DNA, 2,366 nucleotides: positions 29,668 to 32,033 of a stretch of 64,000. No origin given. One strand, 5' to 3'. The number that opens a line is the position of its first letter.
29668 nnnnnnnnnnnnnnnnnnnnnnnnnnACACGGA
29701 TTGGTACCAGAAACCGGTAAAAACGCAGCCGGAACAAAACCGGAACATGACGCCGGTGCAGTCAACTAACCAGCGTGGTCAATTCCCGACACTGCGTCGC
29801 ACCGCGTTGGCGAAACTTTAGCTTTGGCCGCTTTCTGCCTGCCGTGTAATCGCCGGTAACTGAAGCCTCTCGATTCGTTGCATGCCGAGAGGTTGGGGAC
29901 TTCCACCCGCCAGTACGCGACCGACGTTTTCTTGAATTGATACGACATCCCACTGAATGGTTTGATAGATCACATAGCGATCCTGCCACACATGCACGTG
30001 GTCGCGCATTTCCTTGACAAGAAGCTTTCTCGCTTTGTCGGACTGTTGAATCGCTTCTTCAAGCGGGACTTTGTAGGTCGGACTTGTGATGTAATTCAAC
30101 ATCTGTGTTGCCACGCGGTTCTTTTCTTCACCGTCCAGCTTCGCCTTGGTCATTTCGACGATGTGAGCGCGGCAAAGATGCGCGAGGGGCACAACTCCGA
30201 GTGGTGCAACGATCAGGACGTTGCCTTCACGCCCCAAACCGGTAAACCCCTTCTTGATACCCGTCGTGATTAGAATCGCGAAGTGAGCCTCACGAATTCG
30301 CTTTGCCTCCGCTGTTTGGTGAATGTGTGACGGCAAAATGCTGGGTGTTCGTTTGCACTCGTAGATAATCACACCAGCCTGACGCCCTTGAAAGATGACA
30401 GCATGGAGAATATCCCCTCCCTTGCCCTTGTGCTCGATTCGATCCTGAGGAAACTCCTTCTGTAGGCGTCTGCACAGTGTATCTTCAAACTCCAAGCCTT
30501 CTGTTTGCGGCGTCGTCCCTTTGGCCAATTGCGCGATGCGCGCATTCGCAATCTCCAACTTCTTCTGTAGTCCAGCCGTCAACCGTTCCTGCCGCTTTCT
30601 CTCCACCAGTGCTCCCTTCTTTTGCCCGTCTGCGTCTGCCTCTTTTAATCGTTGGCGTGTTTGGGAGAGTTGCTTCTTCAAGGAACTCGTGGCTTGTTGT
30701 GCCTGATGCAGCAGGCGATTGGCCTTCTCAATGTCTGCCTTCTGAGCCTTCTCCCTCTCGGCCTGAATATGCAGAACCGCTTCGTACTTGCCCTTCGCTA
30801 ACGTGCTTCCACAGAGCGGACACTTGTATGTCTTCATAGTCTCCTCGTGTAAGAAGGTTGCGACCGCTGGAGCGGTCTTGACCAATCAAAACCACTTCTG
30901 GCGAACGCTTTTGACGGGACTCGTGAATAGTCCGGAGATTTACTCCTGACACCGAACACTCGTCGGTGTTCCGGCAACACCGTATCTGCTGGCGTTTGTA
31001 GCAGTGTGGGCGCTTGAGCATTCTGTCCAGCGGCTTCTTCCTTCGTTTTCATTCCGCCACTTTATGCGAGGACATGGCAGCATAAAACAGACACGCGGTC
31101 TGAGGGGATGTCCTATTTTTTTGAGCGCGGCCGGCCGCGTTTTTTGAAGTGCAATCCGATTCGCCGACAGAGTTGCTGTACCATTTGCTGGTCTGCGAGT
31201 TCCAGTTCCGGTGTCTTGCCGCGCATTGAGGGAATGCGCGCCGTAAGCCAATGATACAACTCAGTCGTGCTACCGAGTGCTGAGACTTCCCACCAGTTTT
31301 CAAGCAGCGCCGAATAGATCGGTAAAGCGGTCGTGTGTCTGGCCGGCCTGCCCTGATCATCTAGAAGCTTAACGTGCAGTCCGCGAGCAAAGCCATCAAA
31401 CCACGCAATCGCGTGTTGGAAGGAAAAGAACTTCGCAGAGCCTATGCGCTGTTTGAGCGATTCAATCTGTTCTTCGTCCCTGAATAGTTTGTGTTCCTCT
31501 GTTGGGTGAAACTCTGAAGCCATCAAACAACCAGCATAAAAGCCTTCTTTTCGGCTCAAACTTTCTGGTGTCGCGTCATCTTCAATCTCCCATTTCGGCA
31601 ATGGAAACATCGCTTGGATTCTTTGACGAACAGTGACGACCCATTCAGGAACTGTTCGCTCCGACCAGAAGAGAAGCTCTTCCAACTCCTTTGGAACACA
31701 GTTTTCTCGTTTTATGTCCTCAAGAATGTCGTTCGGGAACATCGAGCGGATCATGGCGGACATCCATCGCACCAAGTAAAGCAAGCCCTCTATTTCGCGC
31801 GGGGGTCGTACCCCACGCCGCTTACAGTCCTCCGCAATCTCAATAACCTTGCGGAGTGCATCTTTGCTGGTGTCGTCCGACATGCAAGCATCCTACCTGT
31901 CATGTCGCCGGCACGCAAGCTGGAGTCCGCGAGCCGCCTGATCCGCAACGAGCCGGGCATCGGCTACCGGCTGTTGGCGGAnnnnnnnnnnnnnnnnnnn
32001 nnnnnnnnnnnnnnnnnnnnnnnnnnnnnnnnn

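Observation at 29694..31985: Low-GC two-gene block (DUF2130 nuclease-like + unknown 256-aa protein) swapped in downstream of kdpE, leaving a duplicated kdpE 3' end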

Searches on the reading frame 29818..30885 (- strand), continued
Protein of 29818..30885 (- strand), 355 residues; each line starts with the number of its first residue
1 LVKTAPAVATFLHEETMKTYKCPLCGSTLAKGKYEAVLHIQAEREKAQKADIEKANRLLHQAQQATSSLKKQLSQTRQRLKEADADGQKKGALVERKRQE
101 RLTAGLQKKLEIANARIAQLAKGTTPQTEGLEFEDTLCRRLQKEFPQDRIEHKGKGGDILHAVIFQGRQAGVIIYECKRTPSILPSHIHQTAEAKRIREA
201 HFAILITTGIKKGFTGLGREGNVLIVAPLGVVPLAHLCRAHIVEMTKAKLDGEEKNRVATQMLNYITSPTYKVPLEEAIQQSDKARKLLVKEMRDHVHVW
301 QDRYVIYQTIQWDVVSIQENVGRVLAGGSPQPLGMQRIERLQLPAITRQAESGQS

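Call 100: get_annotated_region(hit=H1, flank=5000)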
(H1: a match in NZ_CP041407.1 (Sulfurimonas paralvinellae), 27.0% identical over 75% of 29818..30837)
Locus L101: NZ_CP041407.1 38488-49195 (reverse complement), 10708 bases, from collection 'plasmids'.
description: Sulfurimonas paralvinellae strain GO25 plasmid unnamed, complete sequence
organism: Sulfurimonas paralvinellae (NCBI taxid 317658)
taxonomy: Bacteria; Campylobacterota; Epsilonproteobacteria; Campylobacterales; Sulfurimonadaceae; Sulfurimonas; Sulfurimonas paralvinellae
host: -; source: polychaetes,hydrothermal vent polychaetes; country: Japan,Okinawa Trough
typing (MOB-suite, as given by PLSDB): non-mobilizable
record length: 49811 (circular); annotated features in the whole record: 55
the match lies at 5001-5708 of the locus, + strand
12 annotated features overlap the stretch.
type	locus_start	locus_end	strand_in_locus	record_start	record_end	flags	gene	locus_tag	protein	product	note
CDS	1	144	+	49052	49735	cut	-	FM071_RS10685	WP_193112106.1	ParA family protein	-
CDS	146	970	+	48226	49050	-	-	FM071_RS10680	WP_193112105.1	ParB/RepB/Spo0J family partition protein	GO:0007059 - chromosome segregation [Evidence IEA]; GO:0000910 - cytokinesis [Evidence IEA]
CDS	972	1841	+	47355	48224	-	-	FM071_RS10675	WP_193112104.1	hypothetical protein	-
CDS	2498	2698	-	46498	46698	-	-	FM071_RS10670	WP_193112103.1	helix-turn-helix domain-containing protein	-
CDS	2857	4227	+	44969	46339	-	-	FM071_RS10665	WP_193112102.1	hypothetical protein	-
CDS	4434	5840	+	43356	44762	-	-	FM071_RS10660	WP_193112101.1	DUF2130 domain-containing protein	-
CDS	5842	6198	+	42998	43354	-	-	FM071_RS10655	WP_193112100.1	gamma-glutamylcyclotransferase family protein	-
CDS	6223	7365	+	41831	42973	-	-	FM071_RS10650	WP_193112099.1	reverse transcriptase-like protein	-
CDS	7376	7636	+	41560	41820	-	-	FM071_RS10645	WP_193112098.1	hypothetical protein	-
CDS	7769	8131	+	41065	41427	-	-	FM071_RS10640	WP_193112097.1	winged helix-turn-helix domain-containing protein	-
CDS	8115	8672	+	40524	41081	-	-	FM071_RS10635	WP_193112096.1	hypothetical protein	-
CDS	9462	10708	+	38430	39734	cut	-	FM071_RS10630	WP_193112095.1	hypothetical protein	-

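Call 117: search_solved_structures(query=A3, max_evalue=1)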
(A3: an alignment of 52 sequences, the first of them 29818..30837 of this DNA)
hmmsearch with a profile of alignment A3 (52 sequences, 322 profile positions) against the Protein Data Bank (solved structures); distinct sequences matched with E-value up to 1: 1.
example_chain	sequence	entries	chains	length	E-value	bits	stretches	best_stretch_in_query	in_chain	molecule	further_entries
2k5c_A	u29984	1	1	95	0.14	14.3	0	4-35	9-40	uncharacterized protein PF0385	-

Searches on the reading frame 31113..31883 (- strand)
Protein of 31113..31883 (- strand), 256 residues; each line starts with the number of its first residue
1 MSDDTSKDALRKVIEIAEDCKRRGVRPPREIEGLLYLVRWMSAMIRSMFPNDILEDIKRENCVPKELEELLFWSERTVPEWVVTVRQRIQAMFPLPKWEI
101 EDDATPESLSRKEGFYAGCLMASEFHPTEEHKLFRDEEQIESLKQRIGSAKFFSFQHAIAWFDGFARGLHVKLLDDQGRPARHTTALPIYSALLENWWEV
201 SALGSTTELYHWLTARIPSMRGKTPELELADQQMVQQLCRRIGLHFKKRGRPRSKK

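Call 6: search_protein_families(library=pfam, proteins=[window:31113-31883:-], max_evalue=0.01)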
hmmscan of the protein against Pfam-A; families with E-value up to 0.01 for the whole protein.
window:31113-31883:- (256 aa): 0 families

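Call 7: search_protein_families(library=padloc, proteins=[window:31113-31883:-], max_evalue=0.01)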
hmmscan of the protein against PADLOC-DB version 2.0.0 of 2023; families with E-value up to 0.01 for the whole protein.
window:31113-31883:- (256 aa): 0 families

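Call 8: search_protein_families(library=pfam, proteins=[window:31113-31883:-], max_evalue=10)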
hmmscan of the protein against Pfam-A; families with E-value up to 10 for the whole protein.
window:31113-31883:- (256 aa): 1 family
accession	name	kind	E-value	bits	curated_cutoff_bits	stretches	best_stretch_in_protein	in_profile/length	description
PF18156.6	pPIWI_RE_Y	-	0.073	13.9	26.7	0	54-87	38-72/144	pPIWI_RE three-gene island domain Y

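Call 9: search_protein_families(library=ncbifam, proteins=[window:31113-31883:-], max_evalue=1)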
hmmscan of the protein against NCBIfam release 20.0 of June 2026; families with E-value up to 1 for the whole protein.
window:31113-31883:- (256 aa): 0 families

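Call 10: search_protein_families(library=phrogs, proteins=[window:31113-31883:-], max_evalue=1)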
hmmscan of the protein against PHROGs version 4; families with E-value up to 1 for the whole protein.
window:31113-31883:- (256 aa): 0 families

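Call 12: find_homologous_proteins(query=window:31113-31883:-)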
Query window:31113-31883:- (256 aa): 1 proteins with E <= 0.001 among 404 candidates.
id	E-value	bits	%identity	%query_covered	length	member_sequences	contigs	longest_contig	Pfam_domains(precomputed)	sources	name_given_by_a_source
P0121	9.1e-144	495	100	84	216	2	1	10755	-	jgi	-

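Call 15: find_encoding_contigs(protein=P0121, flank=10000)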
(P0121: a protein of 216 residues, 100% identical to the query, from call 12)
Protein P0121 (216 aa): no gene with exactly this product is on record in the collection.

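Call 20: search_protein_representatives(protein=window:31113-31883:-)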
Query: 256 residues. Proteins with E-value up to 0.001 (for the whole library): 64; up to 1e-10: 5; up to 1e-30: 3. The best 64 are listed.
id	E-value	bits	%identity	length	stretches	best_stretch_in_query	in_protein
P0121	2.9e-144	495.4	100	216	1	41-256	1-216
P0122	1.4e-47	178.6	45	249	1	1-256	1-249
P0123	9.4e-35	136.5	38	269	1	16-254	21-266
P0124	8.4e-18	81.0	31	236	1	74-255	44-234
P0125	8.4e-11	58.0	43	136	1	137-254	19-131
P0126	2.9e-09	53.0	34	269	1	79-255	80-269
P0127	3.6e-09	52.7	40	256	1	155-255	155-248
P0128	1.2e-08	51.0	42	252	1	141-253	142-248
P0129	6.4e-08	48.6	40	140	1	154-254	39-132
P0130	1.1e-07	47.8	33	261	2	156-255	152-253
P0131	1.7e-07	47.2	43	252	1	154-254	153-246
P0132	1.9e-07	47.1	43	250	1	154-255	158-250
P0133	2.0e-07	47.0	33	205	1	75-256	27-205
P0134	3.3e-07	46.3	35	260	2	155-254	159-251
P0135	3.4e-07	46.2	40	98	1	160-253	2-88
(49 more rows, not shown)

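Call 25: search_protein_families(library=pfam, alignment_id=A2, max_evalue=0.01)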
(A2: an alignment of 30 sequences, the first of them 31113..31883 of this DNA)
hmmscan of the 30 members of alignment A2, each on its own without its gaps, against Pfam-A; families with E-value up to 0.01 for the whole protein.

A. member 1, window:31113-31883:- (256 aa): 0 families

B. families by the number of members that match (of 30 scanned): 2 families
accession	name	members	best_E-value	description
PF20640.2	Rrn6_HB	1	0.0083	Rrn6, helical bundle domain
PF24962.1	DUF7767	1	0.0095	Domain of unknown function (DUF7767)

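Call 26: find_homologous_proteins(query=A2, max_evalue=0.001)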
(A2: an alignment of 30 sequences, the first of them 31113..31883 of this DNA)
Query A2 (30 sequences) (256 aa, profile of the alignment): 6 proteins with E <= 0.001 among 4619 candidates.
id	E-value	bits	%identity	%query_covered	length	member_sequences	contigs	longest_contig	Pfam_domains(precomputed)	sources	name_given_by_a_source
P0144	1.4e-58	217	31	50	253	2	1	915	-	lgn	-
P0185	2.1e-55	206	30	49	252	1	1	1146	-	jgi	-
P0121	1.8e-52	196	100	84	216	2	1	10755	-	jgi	-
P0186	3.1e-46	176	26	49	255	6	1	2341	-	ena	-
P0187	5.9e-46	175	28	45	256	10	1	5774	-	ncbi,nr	ncbi:MAG: hypothetical protein Q7J98_08900 [Kiritimatiellia bacterium]|nr:hypothetical protein [Kiri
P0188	3.0e-42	163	31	36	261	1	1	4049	-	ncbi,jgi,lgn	jgi:hypothetical protein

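Call 51: find_encoding_contigs(protein=P0122, flank=8000)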
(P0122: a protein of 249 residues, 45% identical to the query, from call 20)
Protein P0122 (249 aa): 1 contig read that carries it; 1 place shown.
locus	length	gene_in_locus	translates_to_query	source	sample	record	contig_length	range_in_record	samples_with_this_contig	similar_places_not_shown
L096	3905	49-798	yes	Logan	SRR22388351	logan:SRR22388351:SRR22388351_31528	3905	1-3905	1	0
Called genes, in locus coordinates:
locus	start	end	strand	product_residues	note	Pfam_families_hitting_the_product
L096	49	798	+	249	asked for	-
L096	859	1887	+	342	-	PF09903:DUF2130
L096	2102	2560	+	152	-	-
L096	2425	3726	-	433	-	PF13173:AAA_14, PF13635:DUF4143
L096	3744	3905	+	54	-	?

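Call 52: find_encoding_contigs(protein=P0123, flank=8000)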
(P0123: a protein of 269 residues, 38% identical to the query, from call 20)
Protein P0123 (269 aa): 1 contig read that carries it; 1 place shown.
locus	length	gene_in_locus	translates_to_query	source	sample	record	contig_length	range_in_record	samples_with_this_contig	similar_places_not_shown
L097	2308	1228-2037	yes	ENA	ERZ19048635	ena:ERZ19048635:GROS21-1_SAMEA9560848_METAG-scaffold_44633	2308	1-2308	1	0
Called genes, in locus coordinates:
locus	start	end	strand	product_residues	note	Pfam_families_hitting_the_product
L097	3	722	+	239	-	?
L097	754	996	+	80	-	-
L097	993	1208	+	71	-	PF07927:HicA_toxin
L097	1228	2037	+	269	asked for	-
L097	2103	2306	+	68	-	?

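Call 53: find_encoding_contigs(protein=P0187, flank=8000)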
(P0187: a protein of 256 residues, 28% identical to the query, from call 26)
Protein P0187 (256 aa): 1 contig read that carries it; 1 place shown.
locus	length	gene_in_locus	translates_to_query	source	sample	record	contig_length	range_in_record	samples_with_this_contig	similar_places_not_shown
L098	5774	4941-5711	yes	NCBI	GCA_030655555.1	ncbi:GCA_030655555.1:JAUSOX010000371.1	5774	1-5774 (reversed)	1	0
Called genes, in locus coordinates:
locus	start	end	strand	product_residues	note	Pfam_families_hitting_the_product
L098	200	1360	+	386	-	PF07669:Eco57I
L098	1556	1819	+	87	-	-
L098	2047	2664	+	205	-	PF19570:DUF6088, PF13338:AbiEi_4 (weak)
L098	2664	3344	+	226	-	PF08843:AbiEii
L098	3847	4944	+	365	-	PF00589:Phage_integrase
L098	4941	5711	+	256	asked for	-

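Call 72: predict_structure(alignment_id=A2)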
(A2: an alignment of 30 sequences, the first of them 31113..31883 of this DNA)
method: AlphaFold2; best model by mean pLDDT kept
length: 256 residues; sequences in the alignment: 30
mean_pLDDT: 84.9   pTM: 0.65
mean pLDDT of the five models: 84.9, 82.9, 82.3, 82.1, 81.3
residues with pLDDT >= 90: 115; 70-90: 115; 50-70: 24; < 50: 2
segments of 3 or more residues with pLDDT < 50: none
pLDDT, mean of each block of 10 residues (from residue 1): 58 85 86 76 72 74 71 71 92 78 90 92 81 75 91 95 95 88 92 93 95 95 92 96 91 82
secondary structure, 60 per line:
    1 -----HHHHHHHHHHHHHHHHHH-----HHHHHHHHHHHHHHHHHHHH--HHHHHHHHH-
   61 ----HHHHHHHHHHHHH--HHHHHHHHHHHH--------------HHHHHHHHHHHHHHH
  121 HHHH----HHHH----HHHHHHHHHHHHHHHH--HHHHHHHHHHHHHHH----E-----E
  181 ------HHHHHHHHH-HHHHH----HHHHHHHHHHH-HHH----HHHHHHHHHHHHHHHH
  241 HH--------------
elements in order: H6-23 H29-48 H51-59 H65-77 H80-91 H106-124 H129-132 H137-152 H155-169 H187-195 H197-201 H206-216 H225-242

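Call 92: fold_search(model_id=the predicted structure, library=viral)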
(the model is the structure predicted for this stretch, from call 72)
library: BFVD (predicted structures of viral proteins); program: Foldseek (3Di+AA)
matches with E <= 10: 74; with E <= 0.001: 0
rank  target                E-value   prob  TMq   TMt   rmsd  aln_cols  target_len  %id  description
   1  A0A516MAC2            1.4e+00  0.03  0.11  0.10  27.7       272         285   10  (no name in the UniProt tables at hand)
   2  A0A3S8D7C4            1.4e+00  0.08  0.15  0.20  15.6       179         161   10  Uncharacterized protein [Vombatid gammaherpesvirus 1]
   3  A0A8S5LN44            1.8e+00  0.06  0.17  0.18  15.9       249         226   12  Uncharacterized protein [Siphoviridae sp. ctDuC3]
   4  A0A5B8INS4            1.9e+00  0.04  0.13  0.13  17.8       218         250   13  Uncharacterized protein [Mimiviridae sp. ChoanoV1]
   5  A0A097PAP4            2.2e+00  0.04  0.14  0.13  23.1       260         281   12  Tape measure protein [Delftia phage RG-2014]
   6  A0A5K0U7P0            2.6e+00  0.04  0.16  0.13  24.2       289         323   11  Transmembrane protein [Yasminevirus sp. GU-2018]
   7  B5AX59                2.9e+00  0.07  0.15  0.23  16.2       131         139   18  Gp40 putative lipoprotein [Iodobacter phage PhiPLPE]
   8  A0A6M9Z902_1          3.0e+00  0.03  0.16  0.04  21.5       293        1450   13  Genome polyprotein (Fragment) [Picornavirales sp.]
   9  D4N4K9                3.2e+00  0.11  0.14  0.29  11.9        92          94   18  Holin_II [Leuconostoc phage 1-A4]
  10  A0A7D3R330            3.3e+00  0.04  0.14  0.19  19.7       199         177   12  (no name in the UniProt tables at hand)
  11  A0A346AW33            3.3e+00  0.02  0.13  0.10  19.6       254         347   13  (no name in the UniProt tables at hand)
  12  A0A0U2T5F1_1          3.5e+00  0.03  0.13  0.06  19.1       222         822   11  Immediate-early transactivator protein [Bovine herpesvirus 1]
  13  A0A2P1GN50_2          3.7e+00  0.06  0.16  0.05  18.9       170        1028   18  RNA-directed RNA polymerase L [Wenling hoplichthys paramyxovirus]
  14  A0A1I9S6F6            3.9e+00  0.04  0.13  0.09  16.4       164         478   12  (no name in the UniProt tables at hand)
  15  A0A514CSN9            4.3e+00  0.08  0.13  0.32   7.4        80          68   14  Uncharacterized protein [Achromobacter phage Motura]
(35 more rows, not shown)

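Call 94: find_related_loci(query=A6, collection=viral_contigs, flank=6000)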
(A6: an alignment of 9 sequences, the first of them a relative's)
Query A6 (252 aa) in viral_contigs; peptide patterns used: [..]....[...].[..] (x = any residue, [..] = any of these).
35 stretches matched a pattern, but none encodes a relative of the query by tblastn (E <= 1e-3).

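Call 97: search_dna_similar(query=window:31113-31883:-, collection=plasmids, mode=protein, max_rows=20, max_evalue=0.001)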
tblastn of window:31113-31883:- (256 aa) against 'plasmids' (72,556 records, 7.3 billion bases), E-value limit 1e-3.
No match.

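Call 116: search_solved_structures(query=A2, max_evalue=1)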
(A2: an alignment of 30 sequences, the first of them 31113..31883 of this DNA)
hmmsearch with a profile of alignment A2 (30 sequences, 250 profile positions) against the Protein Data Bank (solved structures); distinct sequences matched with E-value up to 1: 7.
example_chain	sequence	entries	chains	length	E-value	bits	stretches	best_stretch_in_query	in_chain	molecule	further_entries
6l5l_A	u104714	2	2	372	0.036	16.9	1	11-91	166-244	Nucleolar RNA helicase 2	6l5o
9e5c_6k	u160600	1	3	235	0.044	16.6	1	96-163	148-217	Dynein arm light chain, axonemal, putative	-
6l5m_A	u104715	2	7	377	0.049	16.4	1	11-77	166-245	Nucleolar RNA helicase 2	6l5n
5j10_A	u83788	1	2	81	0.46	13.3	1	70-141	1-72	peptide design 2L4HC2_24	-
5j0j_A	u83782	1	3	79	0.63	12.8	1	74-133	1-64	designed protein 2L6HC3_6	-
8qaf_A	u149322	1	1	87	0.7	12.7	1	74-141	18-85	sc-apCC-8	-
9q8b_A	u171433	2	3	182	0.8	12.5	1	81-168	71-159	Methyl-accepting chemotaxis protein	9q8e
